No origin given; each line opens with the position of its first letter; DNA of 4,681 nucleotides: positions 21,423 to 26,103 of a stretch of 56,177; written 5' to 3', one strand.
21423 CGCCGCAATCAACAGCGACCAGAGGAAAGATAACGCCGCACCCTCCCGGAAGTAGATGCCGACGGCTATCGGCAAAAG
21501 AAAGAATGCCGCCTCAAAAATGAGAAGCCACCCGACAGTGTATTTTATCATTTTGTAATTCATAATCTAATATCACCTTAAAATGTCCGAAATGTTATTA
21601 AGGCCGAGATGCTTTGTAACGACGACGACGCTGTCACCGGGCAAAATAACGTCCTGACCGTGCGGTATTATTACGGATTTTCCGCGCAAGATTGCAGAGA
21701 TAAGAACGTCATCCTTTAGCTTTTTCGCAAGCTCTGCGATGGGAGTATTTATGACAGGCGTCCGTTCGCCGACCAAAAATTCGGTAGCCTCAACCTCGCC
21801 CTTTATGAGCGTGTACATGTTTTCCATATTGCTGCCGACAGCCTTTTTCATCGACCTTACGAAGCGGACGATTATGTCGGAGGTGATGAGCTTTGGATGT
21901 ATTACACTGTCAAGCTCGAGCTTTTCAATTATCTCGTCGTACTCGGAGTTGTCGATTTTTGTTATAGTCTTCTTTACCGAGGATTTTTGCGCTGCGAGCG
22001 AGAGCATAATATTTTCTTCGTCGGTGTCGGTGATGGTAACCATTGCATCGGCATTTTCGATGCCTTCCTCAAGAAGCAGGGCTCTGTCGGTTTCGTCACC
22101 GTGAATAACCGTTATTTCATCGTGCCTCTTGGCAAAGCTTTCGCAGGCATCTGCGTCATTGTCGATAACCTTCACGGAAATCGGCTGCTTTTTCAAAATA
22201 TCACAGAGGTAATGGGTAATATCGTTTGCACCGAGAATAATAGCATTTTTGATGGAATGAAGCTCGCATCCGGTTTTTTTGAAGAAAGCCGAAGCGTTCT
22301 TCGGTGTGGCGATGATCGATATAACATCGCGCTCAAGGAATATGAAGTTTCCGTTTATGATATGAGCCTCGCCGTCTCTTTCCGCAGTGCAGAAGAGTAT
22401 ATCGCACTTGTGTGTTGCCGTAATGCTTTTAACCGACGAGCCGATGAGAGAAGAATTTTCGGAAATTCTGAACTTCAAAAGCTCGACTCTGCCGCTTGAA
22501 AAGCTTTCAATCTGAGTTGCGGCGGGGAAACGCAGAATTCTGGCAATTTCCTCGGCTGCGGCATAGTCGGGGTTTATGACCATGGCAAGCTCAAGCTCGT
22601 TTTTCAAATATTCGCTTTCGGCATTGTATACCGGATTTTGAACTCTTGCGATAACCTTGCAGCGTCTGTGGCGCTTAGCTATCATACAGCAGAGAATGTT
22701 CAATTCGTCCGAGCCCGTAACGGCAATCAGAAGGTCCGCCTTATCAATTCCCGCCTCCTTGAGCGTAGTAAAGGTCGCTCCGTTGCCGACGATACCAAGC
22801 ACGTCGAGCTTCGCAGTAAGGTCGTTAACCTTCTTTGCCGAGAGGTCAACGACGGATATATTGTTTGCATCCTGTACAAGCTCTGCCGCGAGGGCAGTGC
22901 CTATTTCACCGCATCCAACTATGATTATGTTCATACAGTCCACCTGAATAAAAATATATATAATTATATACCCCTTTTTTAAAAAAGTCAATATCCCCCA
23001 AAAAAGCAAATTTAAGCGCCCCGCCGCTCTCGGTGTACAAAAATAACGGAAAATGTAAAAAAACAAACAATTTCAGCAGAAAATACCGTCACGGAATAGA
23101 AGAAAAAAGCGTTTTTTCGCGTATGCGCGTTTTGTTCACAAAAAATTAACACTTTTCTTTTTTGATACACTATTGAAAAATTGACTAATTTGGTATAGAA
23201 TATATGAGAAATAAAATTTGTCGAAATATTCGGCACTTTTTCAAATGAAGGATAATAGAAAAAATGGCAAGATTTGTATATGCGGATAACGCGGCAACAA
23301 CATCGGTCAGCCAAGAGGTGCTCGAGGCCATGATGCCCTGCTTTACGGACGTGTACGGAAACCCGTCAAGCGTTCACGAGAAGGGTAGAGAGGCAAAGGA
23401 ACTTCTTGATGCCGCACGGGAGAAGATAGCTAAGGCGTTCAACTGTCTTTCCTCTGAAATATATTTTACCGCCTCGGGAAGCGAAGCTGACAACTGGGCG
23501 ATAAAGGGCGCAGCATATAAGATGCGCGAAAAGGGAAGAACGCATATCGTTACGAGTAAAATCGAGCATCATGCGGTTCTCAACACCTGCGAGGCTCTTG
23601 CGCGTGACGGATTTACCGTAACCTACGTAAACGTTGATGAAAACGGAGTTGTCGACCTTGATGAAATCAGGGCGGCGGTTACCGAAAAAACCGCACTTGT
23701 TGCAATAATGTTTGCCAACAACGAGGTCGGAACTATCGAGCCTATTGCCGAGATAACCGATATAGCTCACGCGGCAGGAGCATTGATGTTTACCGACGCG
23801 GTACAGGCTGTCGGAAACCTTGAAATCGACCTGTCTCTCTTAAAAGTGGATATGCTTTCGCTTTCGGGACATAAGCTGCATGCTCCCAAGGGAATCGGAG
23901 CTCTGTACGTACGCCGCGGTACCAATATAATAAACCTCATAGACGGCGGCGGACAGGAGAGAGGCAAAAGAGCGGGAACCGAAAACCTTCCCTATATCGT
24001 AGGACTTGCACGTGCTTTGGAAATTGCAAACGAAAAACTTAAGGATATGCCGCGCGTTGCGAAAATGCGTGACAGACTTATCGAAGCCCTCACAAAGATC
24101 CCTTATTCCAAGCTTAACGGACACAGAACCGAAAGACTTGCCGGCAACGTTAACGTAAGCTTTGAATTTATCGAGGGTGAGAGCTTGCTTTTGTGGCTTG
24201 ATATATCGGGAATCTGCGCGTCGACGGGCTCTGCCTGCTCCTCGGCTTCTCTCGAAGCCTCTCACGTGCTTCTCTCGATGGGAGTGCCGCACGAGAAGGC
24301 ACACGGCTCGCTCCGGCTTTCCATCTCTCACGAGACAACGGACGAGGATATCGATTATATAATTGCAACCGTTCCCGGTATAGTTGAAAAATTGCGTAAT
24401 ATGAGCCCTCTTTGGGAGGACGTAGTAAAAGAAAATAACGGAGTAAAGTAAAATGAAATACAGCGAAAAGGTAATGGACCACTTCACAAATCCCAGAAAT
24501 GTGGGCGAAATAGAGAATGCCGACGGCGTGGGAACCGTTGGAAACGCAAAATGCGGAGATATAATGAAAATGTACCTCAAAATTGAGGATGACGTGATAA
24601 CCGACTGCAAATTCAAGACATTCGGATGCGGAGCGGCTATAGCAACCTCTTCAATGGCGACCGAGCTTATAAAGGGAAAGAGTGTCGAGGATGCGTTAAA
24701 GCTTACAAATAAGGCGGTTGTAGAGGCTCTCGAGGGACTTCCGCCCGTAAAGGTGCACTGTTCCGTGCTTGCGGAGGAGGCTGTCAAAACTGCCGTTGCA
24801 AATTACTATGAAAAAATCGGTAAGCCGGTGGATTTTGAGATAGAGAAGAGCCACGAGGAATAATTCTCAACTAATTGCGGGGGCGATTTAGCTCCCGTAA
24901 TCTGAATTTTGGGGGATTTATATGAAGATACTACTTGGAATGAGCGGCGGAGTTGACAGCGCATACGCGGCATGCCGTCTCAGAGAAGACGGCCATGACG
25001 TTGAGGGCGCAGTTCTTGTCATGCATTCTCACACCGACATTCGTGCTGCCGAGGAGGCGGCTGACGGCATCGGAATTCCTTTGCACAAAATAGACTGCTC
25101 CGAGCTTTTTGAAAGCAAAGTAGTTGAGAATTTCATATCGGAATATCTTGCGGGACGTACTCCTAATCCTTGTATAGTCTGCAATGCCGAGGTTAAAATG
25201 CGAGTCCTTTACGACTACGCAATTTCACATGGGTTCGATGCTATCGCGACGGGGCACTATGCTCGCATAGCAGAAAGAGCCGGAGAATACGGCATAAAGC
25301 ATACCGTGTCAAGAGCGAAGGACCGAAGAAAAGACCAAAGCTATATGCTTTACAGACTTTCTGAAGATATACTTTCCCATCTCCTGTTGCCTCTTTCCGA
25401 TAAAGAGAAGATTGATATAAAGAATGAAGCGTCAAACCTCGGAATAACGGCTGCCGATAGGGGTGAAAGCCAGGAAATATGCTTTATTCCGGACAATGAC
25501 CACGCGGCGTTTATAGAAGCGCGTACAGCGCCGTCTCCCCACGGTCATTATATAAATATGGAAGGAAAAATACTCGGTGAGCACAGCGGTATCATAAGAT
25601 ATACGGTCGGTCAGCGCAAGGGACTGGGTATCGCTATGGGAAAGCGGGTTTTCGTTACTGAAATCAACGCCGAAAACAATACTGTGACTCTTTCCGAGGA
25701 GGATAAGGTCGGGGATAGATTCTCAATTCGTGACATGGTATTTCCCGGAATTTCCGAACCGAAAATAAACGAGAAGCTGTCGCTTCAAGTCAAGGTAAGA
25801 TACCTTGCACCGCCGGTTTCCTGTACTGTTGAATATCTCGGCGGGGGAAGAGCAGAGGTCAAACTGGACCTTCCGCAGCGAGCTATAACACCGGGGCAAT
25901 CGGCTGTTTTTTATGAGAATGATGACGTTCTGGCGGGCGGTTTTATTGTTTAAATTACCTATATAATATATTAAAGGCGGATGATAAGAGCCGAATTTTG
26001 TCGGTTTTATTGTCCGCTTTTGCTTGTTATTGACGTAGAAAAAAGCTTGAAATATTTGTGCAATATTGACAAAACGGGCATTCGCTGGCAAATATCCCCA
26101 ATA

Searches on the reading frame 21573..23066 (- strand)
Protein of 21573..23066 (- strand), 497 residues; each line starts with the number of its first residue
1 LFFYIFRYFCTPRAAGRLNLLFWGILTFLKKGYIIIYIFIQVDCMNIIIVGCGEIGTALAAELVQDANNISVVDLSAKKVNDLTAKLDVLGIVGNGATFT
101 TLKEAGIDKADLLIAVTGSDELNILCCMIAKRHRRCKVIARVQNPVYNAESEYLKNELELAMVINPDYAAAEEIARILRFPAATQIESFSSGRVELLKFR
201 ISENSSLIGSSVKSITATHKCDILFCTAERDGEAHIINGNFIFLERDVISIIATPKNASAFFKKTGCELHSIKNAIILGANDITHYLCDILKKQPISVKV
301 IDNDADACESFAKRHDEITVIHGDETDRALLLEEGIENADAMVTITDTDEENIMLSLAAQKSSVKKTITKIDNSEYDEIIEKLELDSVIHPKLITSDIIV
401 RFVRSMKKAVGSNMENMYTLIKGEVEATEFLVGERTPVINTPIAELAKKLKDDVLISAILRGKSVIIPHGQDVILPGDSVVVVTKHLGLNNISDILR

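Call 8: search_protein_families(library=pfam, proteins=[window:21573-23066:-], max_evalue=0.001)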
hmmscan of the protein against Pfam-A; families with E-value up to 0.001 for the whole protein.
window:21573-23066:- (497 aa): 7 families
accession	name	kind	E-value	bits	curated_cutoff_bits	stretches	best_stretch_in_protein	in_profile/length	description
PF02254.24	TrkA_N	-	2.4e-53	179.8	23.8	2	276-391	2-116/116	TrkA-N domain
PF02080.26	TrkA_C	-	1.8e-19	69.8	27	2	428-494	2-68/71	TrkA-C domain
PF13241.12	NAD_binding_7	-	5.7e-07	30.5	22.1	1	38-135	1-88/104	Putative NAD(P)-binding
PF01488.26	Shikimate_DH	-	5.3e-06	27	24.3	1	41-131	9-97/138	Shikimate / quinate 5-dehydrogenase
PF03435.24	Sacchrp_dh_NADP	-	0.00013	22.7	25.1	0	47-100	1-49/129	Saccharopine dehydrogenase NADP binding domain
PF13478.12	XdhC_C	-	0.00038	21.4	29.7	0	276-345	2-50/125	XdhC Rossmann domain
PF03446.21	NAD_binding_2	-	0.0006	20.3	21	0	47-96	2-43/161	NAD binding domain of 6-phosphogluconate dehydrogenase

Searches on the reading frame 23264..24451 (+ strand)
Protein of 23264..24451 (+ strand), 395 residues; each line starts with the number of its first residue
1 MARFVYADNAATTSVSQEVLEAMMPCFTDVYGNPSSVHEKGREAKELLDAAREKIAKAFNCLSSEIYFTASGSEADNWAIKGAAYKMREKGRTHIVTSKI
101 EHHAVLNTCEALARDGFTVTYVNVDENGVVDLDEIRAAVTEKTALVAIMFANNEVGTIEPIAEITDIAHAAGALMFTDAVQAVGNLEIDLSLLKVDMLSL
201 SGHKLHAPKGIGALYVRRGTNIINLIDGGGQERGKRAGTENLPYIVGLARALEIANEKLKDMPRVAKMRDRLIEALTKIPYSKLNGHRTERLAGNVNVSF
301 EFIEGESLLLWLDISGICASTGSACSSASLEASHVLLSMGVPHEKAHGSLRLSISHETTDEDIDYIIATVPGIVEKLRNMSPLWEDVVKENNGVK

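Call 8: search_protein_families(library=pfam, proteins=[window:23264-24451:+], max_evalue=0.001)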
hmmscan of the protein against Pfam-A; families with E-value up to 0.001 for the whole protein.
window:23264-24451:+ (395 aa): 4 families
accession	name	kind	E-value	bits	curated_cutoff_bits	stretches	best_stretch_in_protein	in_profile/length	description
PF00266.25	Aminotran_5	-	2e-82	277.6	21.5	1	5-365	1-370/371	Aminotransferase class-V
PF01041.23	DegT_DnrJ_EryC1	-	3.8e-08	33.4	19.8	1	91-184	63-151/360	DegT/DnrJ/EryC1/StrS aminotransferase family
PF01212.27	Beta_elim_lyase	-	3.3e-07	30.4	27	1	64-186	48-176/288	Beta-eliminating lyase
PF01053.26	Cys_Met_Meta_PP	-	0.00066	18.8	27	1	68-191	72-186/381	Cys/Met metabolism PLP-dependent enzyme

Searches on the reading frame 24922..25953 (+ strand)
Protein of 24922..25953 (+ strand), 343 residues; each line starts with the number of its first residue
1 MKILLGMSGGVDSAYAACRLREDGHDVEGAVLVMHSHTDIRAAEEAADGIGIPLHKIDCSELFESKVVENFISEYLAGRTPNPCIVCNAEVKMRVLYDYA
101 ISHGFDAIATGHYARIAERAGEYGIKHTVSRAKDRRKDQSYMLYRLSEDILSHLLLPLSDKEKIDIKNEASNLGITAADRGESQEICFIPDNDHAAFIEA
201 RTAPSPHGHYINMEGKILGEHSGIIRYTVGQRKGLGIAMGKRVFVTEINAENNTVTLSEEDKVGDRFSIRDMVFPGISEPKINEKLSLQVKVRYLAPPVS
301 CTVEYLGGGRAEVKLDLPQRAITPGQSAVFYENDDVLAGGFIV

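Call 8: search_protein_families(library=pfam, proteins=[window:24922-25953:+], max_evalue=0.001)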
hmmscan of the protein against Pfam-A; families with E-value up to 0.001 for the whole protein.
window:24922-25953:+ (343 aa): 5 families
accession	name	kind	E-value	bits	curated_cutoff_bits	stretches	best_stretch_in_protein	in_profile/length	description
PF03054.22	tRNA_Me_trans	-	7.6e-57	192.7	20.6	1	1-190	1-201/202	tRNA methyl transferase HUP domain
PF20259.3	tRNA_Me_trans_M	-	1.2e-18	66.8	27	1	197-258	3-65/66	tRNA methyl transferase PRC-barrel domain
PF20258.4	tRNA_Me_trans_C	-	2.5e-18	66.6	20.6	1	279-342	16-77/77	Aminomethyltransferase beta-barrel domain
PF24167.1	DUF7411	-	2.1e-05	24.6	28.7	1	1-85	1-80/194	Family of unknown function (DUF7411)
PF02540.23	NAD_synthase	-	3.9e-05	23.3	21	1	2-114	20-131/242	NAD synthase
